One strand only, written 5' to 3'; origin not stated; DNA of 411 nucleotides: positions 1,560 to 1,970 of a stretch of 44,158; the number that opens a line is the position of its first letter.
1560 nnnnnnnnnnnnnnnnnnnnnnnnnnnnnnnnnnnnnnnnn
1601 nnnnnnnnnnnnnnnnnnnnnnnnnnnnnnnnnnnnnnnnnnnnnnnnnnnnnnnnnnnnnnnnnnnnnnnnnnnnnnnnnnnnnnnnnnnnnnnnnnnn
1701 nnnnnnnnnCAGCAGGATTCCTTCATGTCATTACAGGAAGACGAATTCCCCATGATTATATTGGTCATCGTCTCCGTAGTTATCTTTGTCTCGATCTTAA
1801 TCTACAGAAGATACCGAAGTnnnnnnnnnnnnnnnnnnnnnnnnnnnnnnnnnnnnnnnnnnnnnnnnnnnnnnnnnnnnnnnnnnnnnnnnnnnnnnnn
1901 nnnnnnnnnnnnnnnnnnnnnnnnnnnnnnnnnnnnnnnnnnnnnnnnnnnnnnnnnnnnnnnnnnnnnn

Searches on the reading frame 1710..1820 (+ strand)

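Call 6: search_protein_families(library=ncbifam, proteins=[window:1710-1820:+], max_evalue=10)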
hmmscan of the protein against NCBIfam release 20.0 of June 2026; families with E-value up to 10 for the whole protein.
seq(37 aa): 3 families
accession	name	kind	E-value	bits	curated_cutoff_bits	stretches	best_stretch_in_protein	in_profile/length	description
TIGR03024.1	arch_PEF_CTERM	domain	0.033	14.4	23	1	12-34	3-23/25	PEF-CTERM sorting domain-containing protein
NF033507.3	Loki-CTERM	subfamily_domain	0.048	14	19.9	1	13-36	4-25/27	Loki-CTERM sorting domain-containing protein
NF009989.0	PRK13455.1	equivalog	0.085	12.9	249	1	2-34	20-48/185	F0F1 ATP synthase subunit B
